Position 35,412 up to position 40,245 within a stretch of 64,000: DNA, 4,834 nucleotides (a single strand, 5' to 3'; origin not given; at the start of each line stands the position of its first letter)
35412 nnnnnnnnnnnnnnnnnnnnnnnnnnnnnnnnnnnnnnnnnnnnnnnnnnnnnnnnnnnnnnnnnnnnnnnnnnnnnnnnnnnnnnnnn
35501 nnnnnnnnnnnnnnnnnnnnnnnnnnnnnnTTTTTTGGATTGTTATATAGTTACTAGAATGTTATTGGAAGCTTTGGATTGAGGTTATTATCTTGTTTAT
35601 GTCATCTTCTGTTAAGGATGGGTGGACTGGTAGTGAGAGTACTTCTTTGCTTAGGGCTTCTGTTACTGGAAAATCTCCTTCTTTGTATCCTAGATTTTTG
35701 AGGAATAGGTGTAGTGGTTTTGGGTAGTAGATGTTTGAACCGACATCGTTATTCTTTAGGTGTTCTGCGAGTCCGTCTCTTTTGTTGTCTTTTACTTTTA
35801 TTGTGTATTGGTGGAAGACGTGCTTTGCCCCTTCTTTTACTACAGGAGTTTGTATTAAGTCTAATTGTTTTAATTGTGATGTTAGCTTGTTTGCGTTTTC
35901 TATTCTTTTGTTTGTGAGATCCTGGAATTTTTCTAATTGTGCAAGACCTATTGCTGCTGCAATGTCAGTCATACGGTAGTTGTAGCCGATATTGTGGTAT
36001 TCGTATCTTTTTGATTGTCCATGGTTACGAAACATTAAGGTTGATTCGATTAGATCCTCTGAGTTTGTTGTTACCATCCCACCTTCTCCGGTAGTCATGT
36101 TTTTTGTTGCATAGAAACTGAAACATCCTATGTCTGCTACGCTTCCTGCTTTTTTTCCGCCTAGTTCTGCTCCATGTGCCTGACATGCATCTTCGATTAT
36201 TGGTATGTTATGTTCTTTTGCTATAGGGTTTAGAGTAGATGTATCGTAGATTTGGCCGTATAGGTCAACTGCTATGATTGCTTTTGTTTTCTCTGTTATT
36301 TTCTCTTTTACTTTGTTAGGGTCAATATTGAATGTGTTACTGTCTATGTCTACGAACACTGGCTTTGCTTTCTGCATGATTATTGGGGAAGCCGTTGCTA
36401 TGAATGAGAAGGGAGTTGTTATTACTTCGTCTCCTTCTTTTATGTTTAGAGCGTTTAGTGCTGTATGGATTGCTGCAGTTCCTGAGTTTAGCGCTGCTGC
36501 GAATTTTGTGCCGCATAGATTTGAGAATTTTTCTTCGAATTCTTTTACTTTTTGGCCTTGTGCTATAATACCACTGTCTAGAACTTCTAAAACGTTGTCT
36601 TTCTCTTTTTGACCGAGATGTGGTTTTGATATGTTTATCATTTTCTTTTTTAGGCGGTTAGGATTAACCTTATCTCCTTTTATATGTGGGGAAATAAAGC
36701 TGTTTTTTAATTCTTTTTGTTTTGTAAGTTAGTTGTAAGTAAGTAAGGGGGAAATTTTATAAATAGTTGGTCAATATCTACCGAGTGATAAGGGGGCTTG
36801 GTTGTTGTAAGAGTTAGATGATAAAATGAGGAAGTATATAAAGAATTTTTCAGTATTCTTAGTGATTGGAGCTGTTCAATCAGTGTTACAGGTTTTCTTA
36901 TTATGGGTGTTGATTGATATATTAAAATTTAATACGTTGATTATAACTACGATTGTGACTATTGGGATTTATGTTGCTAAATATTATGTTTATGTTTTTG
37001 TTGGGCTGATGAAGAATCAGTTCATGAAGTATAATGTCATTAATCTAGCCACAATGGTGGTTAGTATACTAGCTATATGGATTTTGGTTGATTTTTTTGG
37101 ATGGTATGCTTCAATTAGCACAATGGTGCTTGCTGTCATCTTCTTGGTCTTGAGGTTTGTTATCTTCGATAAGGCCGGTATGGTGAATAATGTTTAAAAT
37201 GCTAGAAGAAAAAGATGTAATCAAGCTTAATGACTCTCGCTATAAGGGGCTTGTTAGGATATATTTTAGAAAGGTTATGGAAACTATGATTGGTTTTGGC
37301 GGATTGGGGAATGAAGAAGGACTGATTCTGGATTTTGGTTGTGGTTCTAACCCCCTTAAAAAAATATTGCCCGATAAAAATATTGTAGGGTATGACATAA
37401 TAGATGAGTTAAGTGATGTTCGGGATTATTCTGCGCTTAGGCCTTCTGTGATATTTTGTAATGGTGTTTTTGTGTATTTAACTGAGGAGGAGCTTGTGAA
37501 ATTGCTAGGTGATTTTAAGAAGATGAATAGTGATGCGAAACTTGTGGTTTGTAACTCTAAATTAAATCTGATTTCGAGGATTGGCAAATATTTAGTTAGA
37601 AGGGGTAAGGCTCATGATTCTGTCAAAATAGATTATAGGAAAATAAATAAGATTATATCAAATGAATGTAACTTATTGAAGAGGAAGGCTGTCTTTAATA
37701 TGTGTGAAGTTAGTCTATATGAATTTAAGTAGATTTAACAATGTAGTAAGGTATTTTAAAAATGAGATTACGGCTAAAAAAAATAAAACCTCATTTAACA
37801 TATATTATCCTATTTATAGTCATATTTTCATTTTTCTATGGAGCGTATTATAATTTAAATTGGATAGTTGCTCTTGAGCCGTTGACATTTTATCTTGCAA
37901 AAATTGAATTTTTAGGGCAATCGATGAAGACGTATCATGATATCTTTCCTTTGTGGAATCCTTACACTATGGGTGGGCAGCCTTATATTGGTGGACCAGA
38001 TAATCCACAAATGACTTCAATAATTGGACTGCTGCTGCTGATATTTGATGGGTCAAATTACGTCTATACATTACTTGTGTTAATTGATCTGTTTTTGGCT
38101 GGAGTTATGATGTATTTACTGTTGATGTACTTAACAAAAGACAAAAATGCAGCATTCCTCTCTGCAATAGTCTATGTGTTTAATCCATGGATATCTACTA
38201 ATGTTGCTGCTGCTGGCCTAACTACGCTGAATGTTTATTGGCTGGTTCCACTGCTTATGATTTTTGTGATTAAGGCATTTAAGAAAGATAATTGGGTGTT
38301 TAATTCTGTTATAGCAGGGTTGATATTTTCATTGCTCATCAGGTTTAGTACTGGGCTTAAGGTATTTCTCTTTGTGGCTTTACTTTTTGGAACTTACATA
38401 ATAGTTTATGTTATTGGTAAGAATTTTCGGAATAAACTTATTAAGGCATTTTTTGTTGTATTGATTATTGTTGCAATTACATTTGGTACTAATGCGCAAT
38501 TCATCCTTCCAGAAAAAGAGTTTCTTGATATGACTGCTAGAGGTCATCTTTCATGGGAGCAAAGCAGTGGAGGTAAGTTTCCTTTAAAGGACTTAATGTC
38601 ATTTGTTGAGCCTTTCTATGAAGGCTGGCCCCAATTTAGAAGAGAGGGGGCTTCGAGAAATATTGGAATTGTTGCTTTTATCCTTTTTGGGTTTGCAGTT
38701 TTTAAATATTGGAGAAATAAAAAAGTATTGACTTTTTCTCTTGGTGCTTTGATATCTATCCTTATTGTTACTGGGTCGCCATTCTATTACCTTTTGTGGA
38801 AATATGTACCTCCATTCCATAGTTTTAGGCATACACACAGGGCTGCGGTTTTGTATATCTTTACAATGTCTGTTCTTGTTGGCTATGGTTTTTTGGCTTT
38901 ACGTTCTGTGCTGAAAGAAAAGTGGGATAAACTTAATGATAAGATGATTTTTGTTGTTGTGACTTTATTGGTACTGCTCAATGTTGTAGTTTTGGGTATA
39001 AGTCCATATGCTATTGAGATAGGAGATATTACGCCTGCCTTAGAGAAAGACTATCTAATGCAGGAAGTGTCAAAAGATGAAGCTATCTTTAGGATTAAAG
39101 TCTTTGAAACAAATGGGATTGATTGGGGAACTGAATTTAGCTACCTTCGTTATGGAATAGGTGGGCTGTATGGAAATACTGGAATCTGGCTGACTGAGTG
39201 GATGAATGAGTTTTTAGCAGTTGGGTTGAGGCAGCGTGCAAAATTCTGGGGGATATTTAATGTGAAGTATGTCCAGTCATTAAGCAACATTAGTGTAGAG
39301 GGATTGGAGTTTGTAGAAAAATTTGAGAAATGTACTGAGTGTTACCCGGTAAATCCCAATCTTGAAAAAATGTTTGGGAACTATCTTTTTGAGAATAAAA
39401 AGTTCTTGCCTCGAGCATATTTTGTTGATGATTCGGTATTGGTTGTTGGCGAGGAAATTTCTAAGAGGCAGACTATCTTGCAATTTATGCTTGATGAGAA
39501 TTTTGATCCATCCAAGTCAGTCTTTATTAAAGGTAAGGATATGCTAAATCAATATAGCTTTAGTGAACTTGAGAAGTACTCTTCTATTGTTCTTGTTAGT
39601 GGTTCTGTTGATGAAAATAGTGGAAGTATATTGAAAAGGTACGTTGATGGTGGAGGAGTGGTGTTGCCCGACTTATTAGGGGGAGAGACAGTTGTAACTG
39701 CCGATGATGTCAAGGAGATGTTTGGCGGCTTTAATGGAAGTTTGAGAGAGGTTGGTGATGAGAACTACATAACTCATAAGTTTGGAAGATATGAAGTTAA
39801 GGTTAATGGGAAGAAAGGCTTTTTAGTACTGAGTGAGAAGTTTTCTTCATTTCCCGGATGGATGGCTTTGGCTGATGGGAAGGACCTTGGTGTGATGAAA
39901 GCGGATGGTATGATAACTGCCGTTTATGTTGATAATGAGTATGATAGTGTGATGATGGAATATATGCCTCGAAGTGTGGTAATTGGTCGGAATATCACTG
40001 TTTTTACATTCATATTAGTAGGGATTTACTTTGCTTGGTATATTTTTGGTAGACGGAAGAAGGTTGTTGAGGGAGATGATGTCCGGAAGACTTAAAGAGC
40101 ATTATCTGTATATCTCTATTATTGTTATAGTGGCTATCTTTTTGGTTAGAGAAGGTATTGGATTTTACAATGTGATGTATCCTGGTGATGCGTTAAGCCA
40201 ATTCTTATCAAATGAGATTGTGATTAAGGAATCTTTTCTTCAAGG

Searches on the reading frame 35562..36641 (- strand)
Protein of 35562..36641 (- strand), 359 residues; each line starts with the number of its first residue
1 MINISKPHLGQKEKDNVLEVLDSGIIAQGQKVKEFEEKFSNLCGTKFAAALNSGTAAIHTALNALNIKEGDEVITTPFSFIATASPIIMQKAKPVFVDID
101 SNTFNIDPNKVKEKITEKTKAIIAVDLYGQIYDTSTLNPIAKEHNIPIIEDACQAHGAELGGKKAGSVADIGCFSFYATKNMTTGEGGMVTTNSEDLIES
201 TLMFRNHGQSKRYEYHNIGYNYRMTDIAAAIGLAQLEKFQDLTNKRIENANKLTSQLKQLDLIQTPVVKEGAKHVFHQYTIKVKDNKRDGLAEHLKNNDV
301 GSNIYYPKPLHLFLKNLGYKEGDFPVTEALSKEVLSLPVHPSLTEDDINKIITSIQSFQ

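Call 18: search_protein_families(library=pfam, proteins=[window:35562-36641:-], max_evalue=0.001)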
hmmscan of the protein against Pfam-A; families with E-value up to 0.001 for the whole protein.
window:35562-36641:- (359 aa): 3 families
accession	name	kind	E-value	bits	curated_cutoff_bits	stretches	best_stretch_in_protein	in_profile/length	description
PF01041.23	DegT_DnrJ_EryC1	-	2.5e-129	432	19.8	1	9-356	3-360/360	DegT/DnrJ/EryC1/StrS aminotransferase family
PF01212.27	Beta_elim_lyase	-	4.1e-10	39.9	27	1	27-266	29-274/288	Beta-eliminating lyase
PF01053.26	Cys_Met_Meta_PP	-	3.2e-09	36.3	27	1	33-200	55-221/381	Cys/Met metabolism PLP-dependent enzyme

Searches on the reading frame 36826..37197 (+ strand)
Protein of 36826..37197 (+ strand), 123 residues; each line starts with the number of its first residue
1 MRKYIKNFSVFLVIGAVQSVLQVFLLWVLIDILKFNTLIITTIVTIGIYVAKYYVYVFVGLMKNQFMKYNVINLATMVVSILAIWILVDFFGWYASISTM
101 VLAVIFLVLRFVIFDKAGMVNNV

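Call 18: search_protein_families(library=pfam, proteins=[window:36826-37197:+], max_evalue=0.001)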
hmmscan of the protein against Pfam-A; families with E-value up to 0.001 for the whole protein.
window:36826-37197:+ (123 aa): 1 family
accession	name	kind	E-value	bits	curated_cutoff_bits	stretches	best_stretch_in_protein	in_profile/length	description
PF04138.20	GtrA_DPMS_TM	-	1.7e-06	28.7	26.1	1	64-114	62-112/117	GtrA/DPMS, transmembrane domain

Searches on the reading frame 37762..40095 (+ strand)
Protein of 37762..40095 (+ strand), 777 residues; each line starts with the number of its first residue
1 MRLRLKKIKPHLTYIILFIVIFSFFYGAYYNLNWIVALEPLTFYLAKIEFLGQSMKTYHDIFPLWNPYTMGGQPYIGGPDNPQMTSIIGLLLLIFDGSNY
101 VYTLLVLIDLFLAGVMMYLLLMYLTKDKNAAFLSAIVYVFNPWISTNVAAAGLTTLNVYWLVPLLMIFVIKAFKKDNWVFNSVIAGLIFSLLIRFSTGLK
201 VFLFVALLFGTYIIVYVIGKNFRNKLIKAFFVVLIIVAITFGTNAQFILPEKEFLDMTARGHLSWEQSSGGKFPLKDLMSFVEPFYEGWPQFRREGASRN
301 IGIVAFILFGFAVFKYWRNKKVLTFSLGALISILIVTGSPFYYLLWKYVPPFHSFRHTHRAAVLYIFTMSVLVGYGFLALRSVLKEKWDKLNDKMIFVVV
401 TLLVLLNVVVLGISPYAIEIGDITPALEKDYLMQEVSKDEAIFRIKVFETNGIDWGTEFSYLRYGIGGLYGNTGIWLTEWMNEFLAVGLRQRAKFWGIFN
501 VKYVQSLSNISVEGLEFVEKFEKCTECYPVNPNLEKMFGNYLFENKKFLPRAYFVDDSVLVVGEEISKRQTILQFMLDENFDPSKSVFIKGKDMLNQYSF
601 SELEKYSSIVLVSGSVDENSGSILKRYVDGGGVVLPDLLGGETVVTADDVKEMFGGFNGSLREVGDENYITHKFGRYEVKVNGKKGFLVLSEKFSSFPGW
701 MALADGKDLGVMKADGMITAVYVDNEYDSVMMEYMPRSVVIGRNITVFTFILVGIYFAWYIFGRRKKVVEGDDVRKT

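Call 19: search_protein_families(library=pfam, proteins=[window:37762-40095:+], max_evalue=0.001)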
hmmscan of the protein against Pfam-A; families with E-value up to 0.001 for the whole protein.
window:37762-40095:+ (777 aa): 0 families

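Call 54: search_solved_structures(query=window:37762-40095:+, max_evalue=1)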
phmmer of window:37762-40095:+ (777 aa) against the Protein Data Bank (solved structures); distinct sequences matched with E-value up to 1: 0.

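Call 69: search_protein_families(library=pfam, proteins=[window:37762-40095:+], max_evalue=10)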
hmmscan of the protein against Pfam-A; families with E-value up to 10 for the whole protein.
window:37762-40095:+ (777 aa): 1 family
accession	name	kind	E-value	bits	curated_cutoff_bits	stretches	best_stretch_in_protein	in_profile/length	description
PF15947.10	DUF4755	-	0.19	12.1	27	1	585-620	27-62/129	Domain of unknown function (DUF4755)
